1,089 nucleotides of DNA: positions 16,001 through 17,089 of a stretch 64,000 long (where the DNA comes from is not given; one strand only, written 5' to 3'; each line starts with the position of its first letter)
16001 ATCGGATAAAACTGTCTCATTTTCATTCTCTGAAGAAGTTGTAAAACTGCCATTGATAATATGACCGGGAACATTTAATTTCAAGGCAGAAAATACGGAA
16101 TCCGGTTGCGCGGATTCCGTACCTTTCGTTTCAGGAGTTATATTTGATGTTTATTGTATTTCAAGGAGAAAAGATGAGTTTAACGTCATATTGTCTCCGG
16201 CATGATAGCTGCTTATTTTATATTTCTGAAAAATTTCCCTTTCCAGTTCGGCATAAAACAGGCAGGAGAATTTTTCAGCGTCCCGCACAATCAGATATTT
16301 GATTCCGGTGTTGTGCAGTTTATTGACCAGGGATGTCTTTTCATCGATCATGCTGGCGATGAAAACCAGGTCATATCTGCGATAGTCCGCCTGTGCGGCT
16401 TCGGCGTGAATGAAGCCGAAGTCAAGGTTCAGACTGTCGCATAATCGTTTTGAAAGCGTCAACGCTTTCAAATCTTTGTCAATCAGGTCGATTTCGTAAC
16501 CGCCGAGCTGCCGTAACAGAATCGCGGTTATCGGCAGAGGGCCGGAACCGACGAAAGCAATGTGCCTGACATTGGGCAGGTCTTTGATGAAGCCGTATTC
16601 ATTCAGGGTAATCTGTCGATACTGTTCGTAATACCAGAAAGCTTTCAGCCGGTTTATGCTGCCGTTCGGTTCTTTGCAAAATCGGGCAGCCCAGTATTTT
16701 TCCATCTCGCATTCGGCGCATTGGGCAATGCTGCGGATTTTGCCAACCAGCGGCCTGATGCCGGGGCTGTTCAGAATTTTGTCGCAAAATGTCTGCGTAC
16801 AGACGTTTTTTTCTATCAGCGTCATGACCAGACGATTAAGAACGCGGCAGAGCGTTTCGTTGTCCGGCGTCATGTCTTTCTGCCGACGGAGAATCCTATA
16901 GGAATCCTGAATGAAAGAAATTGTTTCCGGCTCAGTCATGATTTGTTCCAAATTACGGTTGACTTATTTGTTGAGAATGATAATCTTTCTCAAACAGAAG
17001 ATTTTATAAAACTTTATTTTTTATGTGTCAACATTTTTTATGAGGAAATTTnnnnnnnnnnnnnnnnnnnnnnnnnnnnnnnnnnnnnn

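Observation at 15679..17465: Stand-alone nicotianamine-synthase-like gene under a near-consensus Fur box, with no opine dehydrogenase partner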

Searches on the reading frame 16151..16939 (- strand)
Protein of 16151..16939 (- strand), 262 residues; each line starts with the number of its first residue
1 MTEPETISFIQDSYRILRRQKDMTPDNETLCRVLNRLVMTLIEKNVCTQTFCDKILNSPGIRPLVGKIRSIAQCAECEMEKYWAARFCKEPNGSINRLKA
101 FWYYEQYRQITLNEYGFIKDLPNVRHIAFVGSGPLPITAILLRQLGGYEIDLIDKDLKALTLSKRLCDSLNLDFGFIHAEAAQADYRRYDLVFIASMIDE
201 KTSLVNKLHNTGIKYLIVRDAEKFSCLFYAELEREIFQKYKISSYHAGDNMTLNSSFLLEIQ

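Call 3: search_protein_families(library=pfam, proteins=[window:16151-16939:-], max_evalue=0.01)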
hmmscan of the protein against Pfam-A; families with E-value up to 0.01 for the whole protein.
window:16151-16939:- (262 aa): 1 family
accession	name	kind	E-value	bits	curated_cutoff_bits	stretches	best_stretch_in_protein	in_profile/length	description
PF03059.22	NAS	-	7.1e-19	68.6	27.1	1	10-255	12-265/276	Nicotianamine synthase protein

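Call 4: search_protein_families(library=ncbifam, proteins=[window:16151-16939:-], max_evalue=0.01)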
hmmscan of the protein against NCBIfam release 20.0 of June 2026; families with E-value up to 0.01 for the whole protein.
window:16151-16939:- (262 aa): 1 family
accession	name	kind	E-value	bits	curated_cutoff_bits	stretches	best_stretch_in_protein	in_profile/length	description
NF033601.2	Sta_opine_CntL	equivalog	0.0021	17.4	350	1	100-210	93-205/255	staphylopine biosynthesis enzyme CntL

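Call 5: find_homologous_proteins(query=window:16151-16939:-, max_evalue=0.001)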
Query window:16151-16939:- (262 aa): 15 proteins with E <= 0.001 among 377 candidates.
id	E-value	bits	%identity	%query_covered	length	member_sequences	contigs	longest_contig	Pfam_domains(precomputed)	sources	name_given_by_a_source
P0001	3.3e-170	582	97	100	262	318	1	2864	PF03059.23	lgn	-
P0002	3.0e-94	333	58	100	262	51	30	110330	PF03059.23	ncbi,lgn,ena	-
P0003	3.0e-85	304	52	99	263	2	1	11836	PF03059.23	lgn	-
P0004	4.5e-82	293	51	99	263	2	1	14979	PF03059.23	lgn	-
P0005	4.0e-70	254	44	99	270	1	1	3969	PF03059.23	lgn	-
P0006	1.9e-69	252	98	46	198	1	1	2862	-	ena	-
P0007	2.3e-69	252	44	99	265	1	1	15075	PF03059.23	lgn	-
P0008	9.7e-57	210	41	98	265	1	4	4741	PF03059.23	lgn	-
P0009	4.7e-24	103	33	83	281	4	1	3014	PF03059.23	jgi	jgi:hypothetical protein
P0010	1.6e-23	101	34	86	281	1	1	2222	PF03059.23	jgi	jgi:hypothetical protein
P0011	4.8e-23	100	34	84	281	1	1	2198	PF03059.23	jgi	jgi:hypothetical protein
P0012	1.6e-22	98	33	85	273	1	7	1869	PF03059.23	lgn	-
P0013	3.5e-22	97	30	89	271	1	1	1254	PF03059.23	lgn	-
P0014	5.0e-20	90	33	83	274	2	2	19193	PF03059.23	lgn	-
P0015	5.1e-20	90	37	59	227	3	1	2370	PF03059.23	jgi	jgi:hypothetical protein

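Call 6: search_solved_structures(query=window:16151-16939:-, max_evalue=1, show_alignments=3)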
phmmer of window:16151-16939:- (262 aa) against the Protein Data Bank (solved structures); distinct sequences matched with E-value up to 1: 8.
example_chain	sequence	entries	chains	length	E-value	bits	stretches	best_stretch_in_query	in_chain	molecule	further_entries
3fpe_A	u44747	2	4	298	2.4e-10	43.3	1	88-210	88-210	Putative uncharacterized protein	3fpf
3o31_A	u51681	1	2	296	3.4e-10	42.8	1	90-210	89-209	ThermoNicotianamine Synthase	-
3fpg_A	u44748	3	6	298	3.4e-10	42.8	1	90-210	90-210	Putative uncharacterized protein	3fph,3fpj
7c9m_A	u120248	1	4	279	0.14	14.6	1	103-214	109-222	D-histidine 2-aminobutanoyltransferase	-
7c7m_A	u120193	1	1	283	0.14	14.6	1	103-216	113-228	Staphylopine biosynthesis enzyme CntL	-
8zx0_A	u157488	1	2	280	0.14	14.6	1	103-214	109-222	D-histidine 2-aminobutanoyltransferase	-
7c9k_A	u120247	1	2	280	0.15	14.6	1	103-216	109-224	D-histidine 2-aminobutanoyltransferase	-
4v3p_Lt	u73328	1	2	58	0.99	11.8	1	50-89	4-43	Ribosomal protein P1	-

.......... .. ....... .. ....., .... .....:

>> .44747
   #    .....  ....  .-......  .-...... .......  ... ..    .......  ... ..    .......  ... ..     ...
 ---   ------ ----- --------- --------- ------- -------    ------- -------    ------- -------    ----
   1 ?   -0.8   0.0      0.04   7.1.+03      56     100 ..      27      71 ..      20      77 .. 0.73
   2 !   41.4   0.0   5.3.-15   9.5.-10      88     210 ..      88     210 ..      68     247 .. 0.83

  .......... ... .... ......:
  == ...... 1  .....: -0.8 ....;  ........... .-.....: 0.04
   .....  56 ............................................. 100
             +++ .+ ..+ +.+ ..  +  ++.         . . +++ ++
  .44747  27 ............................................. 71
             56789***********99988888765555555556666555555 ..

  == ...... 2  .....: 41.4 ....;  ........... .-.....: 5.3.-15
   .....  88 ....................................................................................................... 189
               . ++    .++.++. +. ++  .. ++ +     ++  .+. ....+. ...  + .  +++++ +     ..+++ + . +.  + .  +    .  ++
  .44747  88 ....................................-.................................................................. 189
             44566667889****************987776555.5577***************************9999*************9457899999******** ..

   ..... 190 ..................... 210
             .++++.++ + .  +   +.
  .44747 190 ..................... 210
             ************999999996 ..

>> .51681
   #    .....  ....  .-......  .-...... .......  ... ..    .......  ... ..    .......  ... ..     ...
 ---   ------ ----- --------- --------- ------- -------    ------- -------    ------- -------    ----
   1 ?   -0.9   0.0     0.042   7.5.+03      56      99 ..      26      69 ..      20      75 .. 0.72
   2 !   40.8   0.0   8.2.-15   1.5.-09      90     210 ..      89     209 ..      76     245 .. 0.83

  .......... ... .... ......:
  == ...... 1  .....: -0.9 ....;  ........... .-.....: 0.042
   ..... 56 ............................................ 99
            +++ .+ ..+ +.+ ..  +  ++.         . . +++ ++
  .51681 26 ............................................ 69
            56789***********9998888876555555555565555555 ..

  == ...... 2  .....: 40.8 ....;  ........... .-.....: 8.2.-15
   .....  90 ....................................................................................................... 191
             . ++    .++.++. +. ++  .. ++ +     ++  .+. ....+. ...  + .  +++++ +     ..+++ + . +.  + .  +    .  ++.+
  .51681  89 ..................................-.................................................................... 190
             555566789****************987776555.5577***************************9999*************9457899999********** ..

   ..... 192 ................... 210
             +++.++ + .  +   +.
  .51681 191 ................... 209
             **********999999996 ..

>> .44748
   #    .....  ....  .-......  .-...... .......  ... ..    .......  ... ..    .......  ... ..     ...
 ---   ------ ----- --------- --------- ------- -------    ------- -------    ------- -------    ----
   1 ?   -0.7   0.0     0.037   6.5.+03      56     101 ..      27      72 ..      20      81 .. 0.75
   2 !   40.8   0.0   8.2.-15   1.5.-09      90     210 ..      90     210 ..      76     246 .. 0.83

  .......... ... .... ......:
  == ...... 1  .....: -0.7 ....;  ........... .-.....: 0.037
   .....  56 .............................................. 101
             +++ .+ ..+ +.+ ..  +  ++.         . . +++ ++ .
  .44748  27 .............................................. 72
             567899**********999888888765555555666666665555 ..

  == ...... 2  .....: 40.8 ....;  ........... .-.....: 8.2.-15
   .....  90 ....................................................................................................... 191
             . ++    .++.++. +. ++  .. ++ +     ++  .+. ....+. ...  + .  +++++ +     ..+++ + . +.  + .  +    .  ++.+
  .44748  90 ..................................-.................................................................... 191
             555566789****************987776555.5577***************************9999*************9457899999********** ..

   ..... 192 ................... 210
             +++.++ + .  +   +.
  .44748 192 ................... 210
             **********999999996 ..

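Call 7: find_encoding_contigs(protein=P0002, flank=10000, max_places=6)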
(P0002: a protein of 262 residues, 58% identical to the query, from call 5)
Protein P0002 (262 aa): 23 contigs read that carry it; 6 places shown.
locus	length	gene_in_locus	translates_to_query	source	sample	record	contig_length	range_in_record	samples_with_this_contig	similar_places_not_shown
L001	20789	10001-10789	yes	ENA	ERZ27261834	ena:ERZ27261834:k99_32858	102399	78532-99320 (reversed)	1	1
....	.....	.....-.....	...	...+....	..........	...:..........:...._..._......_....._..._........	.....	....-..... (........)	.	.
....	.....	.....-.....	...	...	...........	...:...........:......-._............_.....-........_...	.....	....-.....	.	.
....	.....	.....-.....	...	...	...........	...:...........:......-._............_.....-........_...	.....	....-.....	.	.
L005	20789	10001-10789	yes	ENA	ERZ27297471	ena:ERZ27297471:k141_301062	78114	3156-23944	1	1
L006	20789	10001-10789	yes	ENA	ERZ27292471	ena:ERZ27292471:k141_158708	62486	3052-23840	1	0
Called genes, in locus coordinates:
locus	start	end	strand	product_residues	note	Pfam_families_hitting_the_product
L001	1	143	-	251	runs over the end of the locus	PF00483:NTP_transferase, PF01128:IspD, PF02348:CTP_transf_3 (weak), PF12804:NTP_transf_3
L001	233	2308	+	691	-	PF09972:DUF2207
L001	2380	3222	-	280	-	-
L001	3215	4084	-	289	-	-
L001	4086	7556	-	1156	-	PF02811:PHP, PF07733:DNA_pol3_alpha, PF17657:DNA_pol3_finger, PF14579:HHH_6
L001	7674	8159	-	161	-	PF13420:Acetyltransf_4 (weak), PF00583:Acetyltransf_1, PF13673:Acetyltransf_10, PF13508:Acetyltransf_7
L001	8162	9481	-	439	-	PF01546:Peptidase_M20, PF07687:M20_dimer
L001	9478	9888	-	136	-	PF01475:FUR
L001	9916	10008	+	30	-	-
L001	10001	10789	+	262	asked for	PF03059:NAS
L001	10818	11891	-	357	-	PF03462:PCRF, PF00472:RF-1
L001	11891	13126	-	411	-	PF13393:tRNA-synt_His, PF00587:tRNA-synt_2b, PF03129:HGTP_anticodon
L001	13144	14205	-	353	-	PF04551:GcpE, PF26540:GcpE_C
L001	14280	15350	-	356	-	PF13413:HTH_25, PF13464:RodZ_C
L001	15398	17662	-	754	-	PF01590:GAF, PF13185:GAF_2, PF05524:PEP-utilisers_N, PF00391:PEP-utilizers, PF02896:PEP-utilizers_C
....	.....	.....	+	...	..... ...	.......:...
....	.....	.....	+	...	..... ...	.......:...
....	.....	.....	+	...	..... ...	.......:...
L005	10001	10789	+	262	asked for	PF03059:NAS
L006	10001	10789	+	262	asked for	PF03059:NAS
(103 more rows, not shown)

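Call 8: find_encoding_contigs(protein=window:16151-16939:-, flank=10000, max_places=4)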
Protein window:16151-16939:- (262 aa): 25 contigs read that carry it; 4 places shown.
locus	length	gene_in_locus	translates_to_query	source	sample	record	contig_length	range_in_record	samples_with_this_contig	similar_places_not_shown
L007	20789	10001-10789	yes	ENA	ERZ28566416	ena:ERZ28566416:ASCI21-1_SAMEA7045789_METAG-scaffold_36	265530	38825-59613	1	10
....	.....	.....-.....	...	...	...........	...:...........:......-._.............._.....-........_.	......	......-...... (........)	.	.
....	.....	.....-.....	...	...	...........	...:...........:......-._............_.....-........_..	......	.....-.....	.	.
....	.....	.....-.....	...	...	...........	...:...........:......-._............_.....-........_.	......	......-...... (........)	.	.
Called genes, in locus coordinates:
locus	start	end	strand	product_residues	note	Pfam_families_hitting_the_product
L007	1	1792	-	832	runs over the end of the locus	PF00133:tRNA-synt_1, PF01406:tRNA-synt_1e (faint), PF09334:tRNA-synt_1g, PF13603:tRNA-synt_1_2, PF00133:tRNA-synt_1, PF09334:tRNA-synt_1g (weak), PF08264:Anticodon_1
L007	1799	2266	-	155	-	PF12100:DUF3576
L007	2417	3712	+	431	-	PF01029:NusB, PF01189:Methyltr_RsmB-F, PF13847:Methyltransf_31 (weak), PF13649:Methyltransf_25 (faint)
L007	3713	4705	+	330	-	PF02558:ApbA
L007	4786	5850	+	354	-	PF00953:Glycos_transf_4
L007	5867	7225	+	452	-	-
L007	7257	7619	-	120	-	PF00903:Glyoxalase, PF13669:Glyoxalase_4 (faint)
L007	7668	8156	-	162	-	PF13420:Acetyltransf_4 (weak), PF00583:Acetyltransf_1, PF13508:Acetyltransf_7, PF13673:Acetyltransf_10, PF08445:FR47 (weak)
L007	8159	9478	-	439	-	PF01546:Peptidase_M20, PF07687:M20_dimer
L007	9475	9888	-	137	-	PF01475:FUR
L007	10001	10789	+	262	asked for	PF03059:NAS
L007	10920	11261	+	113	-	PF04342:DMT_6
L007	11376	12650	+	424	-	PF12801:Fer4_5, PF12801:Fer4_5, PF12838:Fer4_7 (weak), PF00037:Fer4 (weak), PF13237:Fer4_10 (weak), PF13183:Fer4_8 (weak), PF14697:Fer4_21, PF00037:Fer4, +13 more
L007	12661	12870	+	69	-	PF02416:TatA_B_E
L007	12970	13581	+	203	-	PF00902:TatC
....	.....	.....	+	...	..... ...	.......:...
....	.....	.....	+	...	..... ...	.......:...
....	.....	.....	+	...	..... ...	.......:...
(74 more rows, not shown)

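Call 10: find_related_loci(query=A1, collection=genome_contigs, flank=10000)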
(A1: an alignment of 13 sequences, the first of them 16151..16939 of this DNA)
Query A1 (262 aa) in genome_contigs; peptide patterns used: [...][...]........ (x = any residue, [..] = any of these).
66 stretches matched a pattern; 40 encode a relative of the query (tblastn E <= 1e-3); 40 distinct loci.
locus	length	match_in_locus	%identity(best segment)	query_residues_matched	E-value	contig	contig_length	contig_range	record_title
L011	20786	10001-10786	58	1-262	8e-96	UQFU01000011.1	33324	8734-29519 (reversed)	uncultured Alphaproteobacteria bacterium isolate UMGS241 genome assembly, contig: NODE_474_length_33324_cov_4.879858, wh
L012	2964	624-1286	34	1-222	2e-29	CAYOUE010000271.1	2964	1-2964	MAG TPA_asm: uncultured Hyphomicrobiaceae bacterium isolate SRP072547_co2_91 genome assembly, contig: NODE_90285_length_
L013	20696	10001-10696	32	1-229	6e-27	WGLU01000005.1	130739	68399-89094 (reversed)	MAG: Proteobacteria bacterium isolate RI_95 c_000000021753, whole genome shotgun sequence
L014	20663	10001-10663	33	1-222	9e-27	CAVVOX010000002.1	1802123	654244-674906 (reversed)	MAG: uncultured Alphaproteobacteria bacterium isolate MFD05684.bin.1.74 genome assembly, contig: contig_27718, whole gen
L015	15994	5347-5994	30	16-222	3e-26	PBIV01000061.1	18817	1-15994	MAG: Rickettsiales bacterium isolate SP2989 MHASMcontig_2554347, whole genome shotgun sequence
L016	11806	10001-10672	32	6-229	4e-26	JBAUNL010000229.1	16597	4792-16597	MAG: Rhodomicrobium sp. isolate MFD04782_ilm_asm_bin11 k127_4568, whole genome shotgun sequence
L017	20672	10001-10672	33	2-229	3e-26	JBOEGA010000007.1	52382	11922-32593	MAG: Methyloligellaceae bacterium isolate PBSAalp19 PBSAd_contig_353, whole genome shotgun sequence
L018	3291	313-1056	29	5-256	1e-24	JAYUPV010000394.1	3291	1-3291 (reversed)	MAG: Alphaproteobacteria bacterium isolate GL11_Down_metabinner_1 GL11_Down_metabinner_1_393, whole genome shotgun seque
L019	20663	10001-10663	32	1-222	2e-24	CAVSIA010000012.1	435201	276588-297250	MAG: uncultured Alphaproteobacteria bacterium isolate MFD05684.bin.2.195 genome assembly, contig: contig_14304, whole ge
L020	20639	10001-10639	32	9-222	2e-24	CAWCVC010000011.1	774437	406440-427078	MAG: uncultured Alphaproteobacteria bacterium isolate MFD04944.bin.1.319 genome assembly, contig: contig_54011, whole ge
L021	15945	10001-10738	29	6-256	2e-24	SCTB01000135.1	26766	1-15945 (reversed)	MAG: Alphaproteobacteria bacterium isolate FW300_bin.31 FW300_bin.31-122995, whole genome shotgun sequence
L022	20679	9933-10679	28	5-256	3e-24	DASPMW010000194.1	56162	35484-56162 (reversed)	MAG TPA_asm: Patescibacteria group bacterium isolate SMAG_U12103 k141_58156, whole genome shotgun sequence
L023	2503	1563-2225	31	1-222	4e-24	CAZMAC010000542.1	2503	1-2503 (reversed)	MAG TPA_asm: uncultured Hyphomicrobiaceae bacterium isolate SRP128890_co1_180 genome assembly, contig: NODE_58428_length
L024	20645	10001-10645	32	5-222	1e-23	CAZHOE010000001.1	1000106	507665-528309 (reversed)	MAG TPA_asm: uncultured Micavibrio sp. isolate SRP062349_co2_98 genome assembly, contig: NODE_3_length_1000106_cov_25.54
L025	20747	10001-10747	28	5-256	2e-23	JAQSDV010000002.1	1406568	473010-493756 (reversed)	MAG: bacterium isolate D1-2020 MAG006 NODE_1_length_1406568_cov_28.438988, whole genome shotgun sequence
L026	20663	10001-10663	32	1-222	2e-23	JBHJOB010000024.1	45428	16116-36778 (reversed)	MAG: Rhodomicrobiaceae bacterium isolate al_S4C647_1 S4Ck119_898889, whole genome shotgun sequence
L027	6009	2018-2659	30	5-222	1e-23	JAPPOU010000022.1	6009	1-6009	MAG: Alphaproteobacteria bacterium isolate SB9155_S4_bin_4 NODE_3154_length_6009_cov_8.15066, whole genome shotgun seque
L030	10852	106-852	28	5-256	4e-23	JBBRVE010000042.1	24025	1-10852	MAG: Bdellovibrionales bacterium isolate La3_metabat2.091 La3_metabat2.091_K_3402359_L_24025_cov_64.0000, whole genome s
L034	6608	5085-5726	32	5-222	2e-22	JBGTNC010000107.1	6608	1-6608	MAG: Alphaproteobacteria bacterium isolate JTS-RE379 k141_4347963, whole genome shotgun sequence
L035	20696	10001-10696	30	6-239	4e-23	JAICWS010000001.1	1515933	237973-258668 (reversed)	MAG: Alphaproteobacteria bacterium isolate LS_FP_2_bin.61 k141_1880192_length_1515933_cov_24.9696, whole genome shotgun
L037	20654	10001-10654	31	1-222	6e-21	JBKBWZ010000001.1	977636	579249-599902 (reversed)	MAG: Alphaproteobacteria bacterium isolate 21H_022.bin.44 NODE_2_length_977636_cov_9.062657, whole genome shotgun sequen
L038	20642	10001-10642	30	5-222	9e-21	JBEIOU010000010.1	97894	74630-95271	MAG: Micavibrio sp. isolate Sample-106-S6-bin-24 Sample_106_S6-bin_24-k141_2207044, whole genome shotgun sequence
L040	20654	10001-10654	30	1-222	2e-20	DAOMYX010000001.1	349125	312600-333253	MAG TPA_asm: Alphaproteobacteria bacterium isolate AMR_MDS_5615 NODE_4_length_349125_cov_21.413198, whole genome shotgun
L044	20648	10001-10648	28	3-222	8e-20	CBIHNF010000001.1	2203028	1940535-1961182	MAG TPA_asm: uncultured Alphaproteobacteria bacterium isolate SRR18156212_concoct_42 genome assembly, contig: ERZ2733687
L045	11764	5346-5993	28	3-222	3e-19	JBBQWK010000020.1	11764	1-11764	MAG: Alphaproteobacteria bacterium isolate Co_metawrap_2052 Cmw_2052_k141_17017982_length_11764_cov_7.0000, whole genome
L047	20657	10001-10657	28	10-231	9e-17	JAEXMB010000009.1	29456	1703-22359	MAG: Proteobacteria bacterium isolate OH_HBlB_32 k127_1539079, whole genome shotgun sequence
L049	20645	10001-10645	29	5-222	4e-23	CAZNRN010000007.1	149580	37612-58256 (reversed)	MAG TPA_asm: uncultured Micavibrio sp. isolate binchicken_co199_124 genome assembly, contig: NODE_127_length_149580_cov_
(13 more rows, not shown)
